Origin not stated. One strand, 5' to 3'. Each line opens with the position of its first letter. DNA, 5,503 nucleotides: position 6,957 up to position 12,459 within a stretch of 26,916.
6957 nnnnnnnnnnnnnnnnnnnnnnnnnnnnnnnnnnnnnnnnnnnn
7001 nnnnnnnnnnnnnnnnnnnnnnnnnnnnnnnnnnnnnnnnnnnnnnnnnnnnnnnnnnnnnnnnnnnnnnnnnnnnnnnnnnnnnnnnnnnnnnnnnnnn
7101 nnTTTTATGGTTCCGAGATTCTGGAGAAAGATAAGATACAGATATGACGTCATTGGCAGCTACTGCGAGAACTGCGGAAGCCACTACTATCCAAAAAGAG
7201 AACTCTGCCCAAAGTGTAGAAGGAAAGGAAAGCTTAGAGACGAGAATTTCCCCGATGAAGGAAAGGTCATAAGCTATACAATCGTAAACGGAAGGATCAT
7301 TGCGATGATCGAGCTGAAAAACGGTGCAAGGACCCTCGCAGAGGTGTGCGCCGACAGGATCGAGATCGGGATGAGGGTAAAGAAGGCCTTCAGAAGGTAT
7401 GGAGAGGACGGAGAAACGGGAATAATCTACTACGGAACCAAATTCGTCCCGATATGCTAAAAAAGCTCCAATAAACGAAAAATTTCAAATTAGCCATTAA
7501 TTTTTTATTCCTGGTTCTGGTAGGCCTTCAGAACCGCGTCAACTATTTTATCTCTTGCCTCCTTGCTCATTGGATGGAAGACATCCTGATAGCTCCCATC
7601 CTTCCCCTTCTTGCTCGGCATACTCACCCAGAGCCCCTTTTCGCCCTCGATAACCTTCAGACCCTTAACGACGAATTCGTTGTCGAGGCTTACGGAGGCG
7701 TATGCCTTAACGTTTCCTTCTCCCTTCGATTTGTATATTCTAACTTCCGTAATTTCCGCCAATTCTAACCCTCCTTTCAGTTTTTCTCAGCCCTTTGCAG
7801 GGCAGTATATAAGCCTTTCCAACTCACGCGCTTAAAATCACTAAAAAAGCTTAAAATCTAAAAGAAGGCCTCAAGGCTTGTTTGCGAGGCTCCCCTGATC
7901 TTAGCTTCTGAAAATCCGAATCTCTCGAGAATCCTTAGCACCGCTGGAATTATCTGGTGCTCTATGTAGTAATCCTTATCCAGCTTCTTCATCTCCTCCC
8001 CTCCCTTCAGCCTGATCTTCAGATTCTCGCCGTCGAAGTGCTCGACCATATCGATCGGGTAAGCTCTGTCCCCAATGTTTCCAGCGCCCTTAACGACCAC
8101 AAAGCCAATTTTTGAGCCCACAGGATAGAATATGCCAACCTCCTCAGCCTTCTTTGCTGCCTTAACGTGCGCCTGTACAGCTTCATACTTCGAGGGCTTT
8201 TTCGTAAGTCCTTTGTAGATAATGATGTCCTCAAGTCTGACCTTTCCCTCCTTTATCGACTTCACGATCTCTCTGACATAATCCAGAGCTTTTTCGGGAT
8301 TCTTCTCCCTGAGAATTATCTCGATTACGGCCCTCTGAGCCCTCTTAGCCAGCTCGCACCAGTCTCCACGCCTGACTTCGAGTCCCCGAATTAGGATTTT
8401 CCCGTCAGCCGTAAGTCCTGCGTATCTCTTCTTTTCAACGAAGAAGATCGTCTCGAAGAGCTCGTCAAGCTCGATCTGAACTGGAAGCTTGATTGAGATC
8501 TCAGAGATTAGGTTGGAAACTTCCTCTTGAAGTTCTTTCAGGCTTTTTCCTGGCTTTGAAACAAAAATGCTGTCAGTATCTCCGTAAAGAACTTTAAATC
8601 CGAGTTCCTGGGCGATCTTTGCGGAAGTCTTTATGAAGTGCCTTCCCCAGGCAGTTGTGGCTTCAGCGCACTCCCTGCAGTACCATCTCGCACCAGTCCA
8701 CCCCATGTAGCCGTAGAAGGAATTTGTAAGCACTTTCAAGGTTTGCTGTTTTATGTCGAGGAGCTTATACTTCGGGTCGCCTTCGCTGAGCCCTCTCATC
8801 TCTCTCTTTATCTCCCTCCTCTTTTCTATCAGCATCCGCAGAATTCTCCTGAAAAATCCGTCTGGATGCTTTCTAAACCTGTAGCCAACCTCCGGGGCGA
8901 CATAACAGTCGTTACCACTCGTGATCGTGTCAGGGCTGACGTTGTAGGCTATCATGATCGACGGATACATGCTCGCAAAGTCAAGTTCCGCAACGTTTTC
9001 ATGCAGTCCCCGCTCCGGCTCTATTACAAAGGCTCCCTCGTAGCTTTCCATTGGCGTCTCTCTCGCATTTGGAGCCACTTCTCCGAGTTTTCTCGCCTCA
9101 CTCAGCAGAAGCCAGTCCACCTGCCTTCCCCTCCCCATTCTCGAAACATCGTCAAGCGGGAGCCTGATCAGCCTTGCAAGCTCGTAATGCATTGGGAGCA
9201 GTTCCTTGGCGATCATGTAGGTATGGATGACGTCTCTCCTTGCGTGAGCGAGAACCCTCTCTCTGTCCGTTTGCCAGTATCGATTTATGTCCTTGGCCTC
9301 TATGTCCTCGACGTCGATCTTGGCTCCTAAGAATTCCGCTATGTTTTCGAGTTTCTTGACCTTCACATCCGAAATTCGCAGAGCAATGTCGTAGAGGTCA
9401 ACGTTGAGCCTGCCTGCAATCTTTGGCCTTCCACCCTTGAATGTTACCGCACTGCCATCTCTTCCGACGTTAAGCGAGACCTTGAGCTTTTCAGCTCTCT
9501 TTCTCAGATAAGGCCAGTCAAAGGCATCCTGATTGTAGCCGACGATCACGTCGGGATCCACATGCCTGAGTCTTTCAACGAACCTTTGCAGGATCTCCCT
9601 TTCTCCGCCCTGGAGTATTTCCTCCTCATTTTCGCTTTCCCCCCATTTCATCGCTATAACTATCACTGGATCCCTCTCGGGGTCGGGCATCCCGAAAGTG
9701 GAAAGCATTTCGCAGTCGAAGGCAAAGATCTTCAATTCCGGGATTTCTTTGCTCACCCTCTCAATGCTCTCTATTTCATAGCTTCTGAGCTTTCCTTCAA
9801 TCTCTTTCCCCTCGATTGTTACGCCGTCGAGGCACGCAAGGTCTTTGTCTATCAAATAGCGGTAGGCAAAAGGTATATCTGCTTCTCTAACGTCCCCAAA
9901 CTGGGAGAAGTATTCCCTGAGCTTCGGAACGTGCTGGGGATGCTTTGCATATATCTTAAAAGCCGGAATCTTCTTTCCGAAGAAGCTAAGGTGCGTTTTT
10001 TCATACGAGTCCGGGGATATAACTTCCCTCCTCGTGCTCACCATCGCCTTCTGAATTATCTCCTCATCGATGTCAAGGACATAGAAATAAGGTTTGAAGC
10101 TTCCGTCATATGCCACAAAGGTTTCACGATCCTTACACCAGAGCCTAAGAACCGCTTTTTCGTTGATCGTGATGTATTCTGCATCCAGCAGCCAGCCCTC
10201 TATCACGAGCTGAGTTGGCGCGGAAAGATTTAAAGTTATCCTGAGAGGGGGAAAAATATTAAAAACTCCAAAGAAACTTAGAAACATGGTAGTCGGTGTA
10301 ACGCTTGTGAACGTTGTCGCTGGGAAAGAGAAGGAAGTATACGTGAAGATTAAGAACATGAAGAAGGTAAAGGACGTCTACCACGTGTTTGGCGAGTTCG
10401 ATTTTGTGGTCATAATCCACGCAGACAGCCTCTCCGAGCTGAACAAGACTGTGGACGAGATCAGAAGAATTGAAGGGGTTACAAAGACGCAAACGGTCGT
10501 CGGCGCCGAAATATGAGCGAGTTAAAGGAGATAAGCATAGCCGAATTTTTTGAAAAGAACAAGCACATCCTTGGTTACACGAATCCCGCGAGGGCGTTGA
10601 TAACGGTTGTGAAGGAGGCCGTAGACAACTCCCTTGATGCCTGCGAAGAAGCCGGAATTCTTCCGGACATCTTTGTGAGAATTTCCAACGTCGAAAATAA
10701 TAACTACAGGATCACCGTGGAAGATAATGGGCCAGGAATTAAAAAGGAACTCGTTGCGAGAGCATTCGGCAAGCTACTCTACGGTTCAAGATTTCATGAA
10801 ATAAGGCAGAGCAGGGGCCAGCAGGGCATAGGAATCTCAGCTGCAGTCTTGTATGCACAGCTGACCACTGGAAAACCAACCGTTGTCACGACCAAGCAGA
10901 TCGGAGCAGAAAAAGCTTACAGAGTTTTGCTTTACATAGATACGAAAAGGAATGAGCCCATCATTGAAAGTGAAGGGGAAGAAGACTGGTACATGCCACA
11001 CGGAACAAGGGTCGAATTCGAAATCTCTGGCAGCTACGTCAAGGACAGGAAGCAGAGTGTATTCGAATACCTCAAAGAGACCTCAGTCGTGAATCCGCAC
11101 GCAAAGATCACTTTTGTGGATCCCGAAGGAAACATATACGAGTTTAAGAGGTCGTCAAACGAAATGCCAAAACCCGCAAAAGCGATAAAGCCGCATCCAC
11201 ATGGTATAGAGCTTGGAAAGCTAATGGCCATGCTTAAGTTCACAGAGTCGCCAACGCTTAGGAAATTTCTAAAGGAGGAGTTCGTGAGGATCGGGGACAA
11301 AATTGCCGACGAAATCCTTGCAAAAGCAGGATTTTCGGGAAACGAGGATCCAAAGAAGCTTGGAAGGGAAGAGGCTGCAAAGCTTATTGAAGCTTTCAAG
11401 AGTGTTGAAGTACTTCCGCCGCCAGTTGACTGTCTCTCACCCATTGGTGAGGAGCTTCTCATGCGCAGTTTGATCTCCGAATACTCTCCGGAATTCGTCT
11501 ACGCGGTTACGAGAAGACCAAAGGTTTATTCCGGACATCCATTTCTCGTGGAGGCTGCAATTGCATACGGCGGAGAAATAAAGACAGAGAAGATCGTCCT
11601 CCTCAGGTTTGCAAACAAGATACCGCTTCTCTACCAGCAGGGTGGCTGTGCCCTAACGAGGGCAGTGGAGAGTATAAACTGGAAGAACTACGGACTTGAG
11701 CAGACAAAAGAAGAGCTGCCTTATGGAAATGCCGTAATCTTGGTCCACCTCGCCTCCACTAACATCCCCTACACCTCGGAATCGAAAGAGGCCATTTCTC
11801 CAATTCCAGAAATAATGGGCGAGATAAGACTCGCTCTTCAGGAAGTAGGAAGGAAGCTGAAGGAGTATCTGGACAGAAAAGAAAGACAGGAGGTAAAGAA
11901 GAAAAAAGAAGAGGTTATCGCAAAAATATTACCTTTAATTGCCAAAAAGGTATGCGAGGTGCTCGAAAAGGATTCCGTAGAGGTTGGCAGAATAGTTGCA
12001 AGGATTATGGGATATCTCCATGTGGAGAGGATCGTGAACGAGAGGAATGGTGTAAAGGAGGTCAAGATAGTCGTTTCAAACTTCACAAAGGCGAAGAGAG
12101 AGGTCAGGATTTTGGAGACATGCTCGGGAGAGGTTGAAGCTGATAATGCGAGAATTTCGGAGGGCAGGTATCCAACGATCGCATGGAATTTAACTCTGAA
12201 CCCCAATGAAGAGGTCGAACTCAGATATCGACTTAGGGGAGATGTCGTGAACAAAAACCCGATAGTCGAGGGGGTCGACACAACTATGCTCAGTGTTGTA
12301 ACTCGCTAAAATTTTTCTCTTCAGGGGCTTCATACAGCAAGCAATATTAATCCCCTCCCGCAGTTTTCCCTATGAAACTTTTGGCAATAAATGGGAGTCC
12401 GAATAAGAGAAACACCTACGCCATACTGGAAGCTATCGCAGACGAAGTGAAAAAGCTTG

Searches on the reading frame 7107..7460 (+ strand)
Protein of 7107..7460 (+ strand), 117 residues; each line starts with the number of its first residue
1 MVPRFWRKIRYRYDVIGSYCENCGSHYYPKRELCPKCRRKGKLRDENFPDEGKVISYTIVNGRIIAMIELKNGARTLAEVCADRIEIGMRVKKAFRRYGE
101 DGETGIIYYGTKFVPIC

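Call 91: search_protein_families(library=pfam, proteins=[window:7107-7460:+], max_evalue=0.01)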
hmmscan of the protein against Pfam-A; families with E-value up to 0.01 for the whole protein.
window:7107-7460:+ (117 aa): 3 families
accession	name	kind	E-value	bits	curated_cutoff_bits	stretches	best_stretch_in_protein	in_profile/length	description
PF12172.15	zf-ChsH2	-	2e-09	37.5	23.2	1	8-39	2-33/37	ChsH2, rubredoxin-like zinc ribbon domain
PF01796.24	OB_ChsH2_C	-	6.5e-07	29.6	27.1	1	49-96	5-65/65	ChsH2, C-terminal OB-fold domain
PF06185.18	YecM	-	0.0025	18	25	1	44-87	48-90/180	YecM protein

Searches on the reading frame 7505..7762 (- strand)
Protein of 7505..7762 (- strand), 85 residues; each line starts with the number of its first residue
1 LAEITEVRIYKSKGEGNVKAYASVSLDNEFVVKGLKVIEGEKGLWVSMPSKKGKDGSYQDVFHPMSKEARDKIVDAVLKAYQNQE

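Call 91: search_protein_families(library=pfam, proteins=[window:7505-7762:-], max_evalue=0.01)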
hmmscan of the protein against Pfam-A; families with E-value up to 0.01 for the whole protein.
window:7505-7762:- (85 aa): 1 family
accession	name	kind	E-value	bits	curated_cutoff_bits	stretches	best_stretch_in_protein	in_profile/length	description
PF04026.17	SpoVG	-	8e-33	112.9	29.6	1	3-82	2-81/82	SpoVG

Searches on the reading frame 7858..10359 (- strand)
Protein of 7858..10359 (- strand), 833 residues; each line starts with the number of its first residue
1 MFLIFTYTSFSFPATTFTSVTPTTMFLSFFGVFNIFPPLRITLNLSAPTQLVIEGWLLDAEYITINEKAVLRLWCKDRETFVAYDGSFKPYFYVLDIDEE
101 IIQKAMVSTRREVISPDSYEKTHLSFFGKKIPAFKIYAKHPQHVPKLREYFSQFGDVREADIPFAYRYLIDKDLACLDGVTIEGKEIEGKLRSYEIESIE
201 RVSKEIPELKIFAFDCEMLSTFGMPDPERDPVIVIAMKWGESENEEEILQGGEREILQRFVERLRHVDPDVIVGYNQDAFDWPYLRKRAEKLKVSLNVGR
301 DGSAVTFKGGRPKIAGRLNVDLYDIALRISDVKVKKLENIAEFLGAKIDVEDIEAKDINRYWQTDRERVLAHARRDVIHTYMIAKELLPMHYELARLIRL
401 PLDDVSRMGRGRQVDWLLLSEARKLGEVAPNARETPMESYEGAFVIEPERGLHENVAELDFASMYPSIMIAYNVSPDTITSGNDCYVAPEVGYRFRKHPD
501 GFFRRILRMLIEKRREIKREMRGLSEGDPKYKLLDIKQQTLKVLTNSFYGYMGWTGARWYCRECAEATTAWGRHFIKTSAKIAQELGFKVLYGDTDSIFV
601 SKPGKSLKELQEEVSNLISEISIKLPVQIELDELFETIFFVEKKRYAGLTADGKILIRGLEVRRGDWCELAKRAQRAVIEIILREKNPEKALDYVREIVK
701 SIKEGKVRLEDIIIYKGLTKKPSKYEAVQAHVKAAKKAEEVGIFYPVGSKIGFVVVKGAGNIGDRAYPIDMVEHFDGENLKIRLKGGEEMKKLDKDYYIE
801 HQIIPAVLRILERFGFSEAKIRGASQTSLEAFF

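Call 14: search_protein_families(library=pfam, proteins=[window:7858-10359:-], max_evalue=0.001)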
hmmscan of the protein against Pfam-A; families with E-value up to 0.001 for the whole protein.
window:7858-10359:- (833 aa): 4 families
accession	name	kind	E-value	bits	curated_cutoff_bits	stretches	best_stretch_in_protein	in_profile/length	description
PF00136.26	DNA_pol_B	-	1.3e-73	248.8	23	1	405-813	6-452/453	DNA polymerase family B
PF03104.25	DNA_pol_B_exo1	-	5.6e-26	91.9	23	2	253-339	143-241/242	DNA polymerase family B, exonuclease domain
PF13482.12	RNase_H_2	-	5.4e-08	33.4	22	1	226-386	11-163/165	RNase_H superfamily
PF10108.15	DNA_pol_B_exo2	-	6.2e-07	29.7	24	1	251-383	35-169/213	Predicted 3'-5' exonuclease related to the exonuclease domain of PolB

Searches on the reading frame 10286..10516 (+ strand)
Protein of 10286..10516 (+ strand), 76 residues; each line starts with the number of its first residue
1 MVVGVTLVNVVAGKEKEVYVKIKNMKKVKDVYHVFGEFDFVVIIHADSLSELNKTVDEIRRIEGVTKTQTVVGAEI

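Call 91: search_protein_families(library=pfam, proteins=[window:10286-10516:+], max_evalue=0.01)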
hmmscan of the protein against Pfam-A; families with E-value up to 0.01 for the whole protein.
window:10286-10516:+ (76 aa): 3 families
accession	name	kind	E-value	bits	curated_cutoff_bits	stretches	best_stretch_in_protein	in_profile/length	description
PF01037.27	AsnC_trans_reg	-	1.7e-14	53.9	25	1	8-72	3-69/73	Lrp/AsnC ligand binding domain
PF03927.19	NapD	-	4.2e-05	24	28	1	7-71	7-70/76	NapD protein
PF08734.17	GYD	-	0.00033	21.1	31.4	1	20-71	27-79/91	GYD domain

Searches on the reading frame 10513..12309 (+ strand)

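Call 14: search_protein_families(library=pfam, proteins=[window:10513-12309:+], max_evalue=0.001)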
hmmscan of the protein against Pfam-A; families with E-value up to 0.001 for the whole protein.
window:10513-12309:+ (598 aa): 4 families
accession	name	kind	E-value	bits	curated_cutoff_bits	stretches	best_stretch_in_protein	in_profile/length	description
PF09239.17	Topo-VIb_trans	-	6e-66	221.6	24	1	303-465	1-159/159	Topoisomerase VI B subunit, transducer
PF18000.7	Top6b_C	-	1.8e-12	47.9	28.6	1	485-593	1-110/111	Type 2 DNA topoisomerase 6 subunit B C-terminal domain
PF02518.31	HATPase_c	-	2.5e-12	47.7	26.4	1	27-131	4-100/111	Histidine kinase-, DNA gyrase B-, and HSP90-like ATPase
PF13589.12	HATPase_c_3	-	2.4e-10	41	25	1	31-148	5-114/137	Histidine kinase-, DNA gyrase B-, and HSP90-like ATPase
